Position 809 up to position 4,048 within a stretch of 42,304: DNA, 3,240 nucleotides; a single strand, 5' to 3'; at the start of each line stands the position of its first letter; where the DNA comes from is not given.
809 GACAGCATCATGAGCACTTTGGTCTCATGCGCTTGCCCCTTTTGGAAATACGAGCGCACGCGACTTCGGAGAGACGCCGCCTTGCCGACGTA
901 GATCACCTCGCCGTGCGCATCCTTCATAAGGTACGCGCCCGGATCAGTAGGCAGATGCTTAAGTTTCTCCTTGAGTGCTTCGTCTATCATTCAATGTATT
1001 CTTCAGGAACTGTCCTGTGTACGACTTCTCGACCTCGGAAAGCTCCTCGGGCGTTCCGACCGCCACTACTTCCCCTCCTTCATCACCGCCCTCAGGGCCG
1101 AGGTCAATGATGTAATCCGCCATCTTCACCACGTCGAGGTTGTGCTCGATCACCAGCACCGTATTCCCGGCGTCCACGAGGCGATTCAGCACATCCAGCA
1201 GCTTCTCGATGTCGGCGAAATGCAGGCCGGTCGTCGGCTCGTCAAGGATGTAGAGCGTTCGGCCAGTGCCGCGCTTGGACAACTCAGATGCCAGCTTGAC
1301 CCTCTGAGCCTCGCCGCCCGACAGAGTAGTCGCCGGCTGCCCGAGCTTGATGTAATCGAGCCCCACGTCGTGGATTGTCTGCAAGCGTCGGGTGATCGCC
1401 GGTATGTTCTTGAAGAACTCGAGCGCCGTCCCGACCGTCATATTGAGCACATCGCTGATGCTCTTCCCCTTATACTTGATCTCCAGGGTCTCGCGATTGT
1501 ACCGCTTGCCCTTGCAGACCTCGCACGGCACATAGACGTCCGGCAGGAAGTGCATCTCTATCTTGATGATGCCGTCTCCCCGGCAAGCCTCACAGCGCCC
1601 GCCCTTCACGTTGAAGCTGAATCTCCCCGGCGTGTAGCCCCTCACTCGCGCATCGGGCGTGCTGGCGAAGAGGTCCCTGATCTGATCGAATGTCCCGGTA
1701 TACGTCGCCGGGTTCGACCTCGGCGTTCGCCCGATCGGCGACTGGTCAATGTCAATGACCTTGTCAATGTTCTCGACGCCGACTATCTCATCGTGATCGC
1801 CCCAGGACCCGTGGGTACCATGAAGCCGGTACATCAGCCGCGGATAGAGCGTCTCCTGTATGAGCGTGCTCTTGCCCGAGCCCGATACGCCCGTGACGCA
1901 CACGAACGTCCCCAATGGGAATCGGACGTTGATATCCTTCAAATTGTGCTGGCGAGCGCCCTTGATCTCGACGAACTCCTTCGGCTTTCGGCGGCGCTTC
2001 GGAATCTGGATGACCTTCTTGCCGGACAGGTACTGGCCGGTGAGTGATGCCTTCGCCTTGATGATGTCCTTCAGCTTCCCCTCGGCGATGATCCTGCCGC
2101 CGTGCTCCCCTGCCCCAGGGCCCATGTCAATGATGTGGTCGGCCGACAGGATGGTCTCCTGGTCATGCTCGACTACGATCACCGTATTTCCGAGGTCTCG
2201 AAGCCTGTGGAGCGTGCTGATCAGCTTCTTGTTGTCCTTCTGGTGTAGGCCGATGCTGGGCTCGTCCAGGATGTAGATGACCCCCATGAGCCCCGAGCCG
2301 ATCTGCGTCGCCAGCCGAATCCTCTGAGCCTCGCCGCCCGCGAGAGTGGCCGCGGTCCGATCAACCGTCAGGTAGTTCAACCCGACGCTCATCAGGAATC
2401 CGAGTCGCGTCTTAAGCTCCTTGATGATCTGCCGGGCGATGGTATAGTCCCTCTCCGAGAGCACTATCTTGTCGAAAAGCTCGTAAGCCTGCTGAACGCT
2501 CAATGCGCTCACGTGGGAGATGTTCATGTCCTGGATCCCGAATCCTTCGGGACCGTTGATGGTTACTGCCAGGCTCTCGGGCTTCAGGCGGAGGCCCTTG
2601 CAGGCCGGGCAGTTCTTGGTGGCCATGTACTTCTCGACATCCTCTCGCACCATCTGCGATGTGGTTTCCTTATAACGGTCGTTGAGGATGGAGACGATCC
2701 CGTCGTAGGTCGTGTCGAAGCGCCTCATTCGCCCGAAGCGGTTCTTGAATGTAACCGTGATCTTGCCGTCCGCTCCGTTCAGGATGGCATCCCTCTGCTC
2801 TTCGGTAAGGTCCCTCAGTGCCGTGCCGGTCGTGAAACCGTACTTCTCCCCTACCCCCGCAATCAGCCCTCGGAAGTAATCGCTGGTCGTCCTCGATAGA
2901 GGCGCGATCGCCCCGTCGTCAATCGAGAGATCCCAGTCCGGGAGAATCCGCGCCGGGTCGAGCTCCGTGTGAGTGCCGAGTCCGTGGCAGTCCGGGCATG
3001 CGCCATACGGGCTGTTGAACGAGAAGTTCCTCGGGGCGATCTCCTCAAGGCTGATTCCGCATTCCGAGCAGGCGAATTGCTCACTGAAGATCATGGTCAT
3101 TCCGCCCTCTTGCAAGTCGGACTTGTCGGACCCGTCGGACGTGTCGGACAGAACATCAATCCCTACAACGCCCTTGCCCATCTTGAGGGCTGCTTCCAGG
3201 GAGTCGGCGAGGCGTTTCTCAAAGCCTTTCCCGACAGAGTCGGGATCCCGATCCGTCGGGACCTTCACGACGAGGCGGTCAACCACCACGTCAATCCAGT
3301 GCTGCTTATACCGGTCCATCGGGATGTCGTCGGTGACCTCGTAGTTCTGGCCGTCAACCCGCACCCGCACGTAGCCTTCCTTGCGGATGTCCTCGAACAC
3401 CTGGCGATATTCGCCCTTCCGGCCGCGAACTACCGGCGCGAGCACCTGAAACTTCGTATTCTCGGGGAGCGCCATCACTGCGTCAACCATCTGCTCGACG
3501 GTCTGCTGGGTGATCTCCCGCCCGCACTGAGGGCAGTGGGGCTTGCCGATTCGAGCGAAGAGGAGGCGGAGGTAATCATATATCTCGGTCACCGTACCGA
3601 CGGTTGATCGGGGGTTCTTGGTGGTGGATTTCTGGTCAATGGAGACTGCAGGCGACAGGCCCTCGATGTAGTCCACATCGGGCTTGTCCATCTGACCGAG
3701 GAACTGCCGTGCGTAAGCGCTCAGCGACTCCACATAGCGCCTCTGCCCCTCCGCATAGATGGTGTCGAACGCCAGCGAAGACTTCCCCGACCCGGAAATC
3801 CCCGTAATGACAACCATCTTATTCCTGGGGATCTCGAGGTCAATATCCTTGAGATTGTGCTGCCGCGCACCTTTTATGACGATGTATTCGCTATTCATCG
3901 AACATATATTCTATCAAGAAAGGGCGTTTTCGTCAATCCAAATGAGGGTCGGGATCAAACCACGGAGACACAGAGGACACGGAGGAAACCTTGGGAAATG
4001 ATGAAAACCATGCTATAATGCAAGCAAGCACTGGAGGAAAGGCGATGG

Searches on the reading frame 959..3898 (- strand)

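Call 71: search_protein_families(library=pfam, proteins=[window:959-3898:-], max_evalue=0.001)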
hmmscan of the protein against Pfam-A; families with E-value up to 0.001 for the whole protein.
window:959-3898:- (979 aa): 17 families
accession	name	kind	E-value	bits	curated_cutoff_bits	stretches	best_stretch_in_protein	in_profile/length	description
PF17760.6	UvrA_inter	-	7.2e-36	122.8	23.3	1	132-248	1-106/109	UvrA interaction domain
PF17755.6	UvrA_DNA-bind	-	8.1e-32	110.2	23.2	1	314-423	1-110/110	UvrA DNA-binding domain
PF00005.33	ABC_tran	-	5.8e-20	72.7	25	1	840-890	90-137/137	ABC transporter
PF02463.25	SMC_N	-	2.1e-09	37.6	40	0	845-932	135-210/220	RecF/RecN/SMC N terminal domain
PF13555.12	AAA_29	-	5.5e-08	32.9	27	0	664-680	23-39/61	P-loop containing region of AAA domain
PF13191.12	AAA_16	-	1.3e-07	32.7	32.6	0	664-684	25-45/167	AAA ATPase domain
PF20703.3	nSTAND1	-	1.4e-07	31.9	27.1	0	652-692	22-62/379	Novel STAND NTPase 1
PF13476.12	AAA_23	-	4.4e-07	31.2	27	0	6-42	2-35/201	AAA domain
PF13304.12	AAA_21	-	1e-05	26.2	27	0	855-913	234-292/304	AAA domain, putative AbiEii toxin, Type IV TA system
PF03193.22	RsgA_GTPase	-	2e-05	24.9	30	0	5-43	86-123/174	RsgA GTPase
PF20720.3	nSTAND3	-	5.5e-05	23.4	27.2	0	25-48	16-39/155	Novel STAND NTPase 3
PF13401.12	AAA_22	-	6.7e-05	23.7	27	0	664-683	6-25/130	AAA domain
PF13238.12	AAA_18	-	0.00022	22.1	29.4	0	666-682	1-17/128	AAA domain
PF13479.12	AAA_24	-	0.0004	20.7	27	0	26-44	2-20/195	AAA domain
PF13481.12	AAA_25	-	0.0005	20.2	27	0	649-682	18-52/195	AAA domain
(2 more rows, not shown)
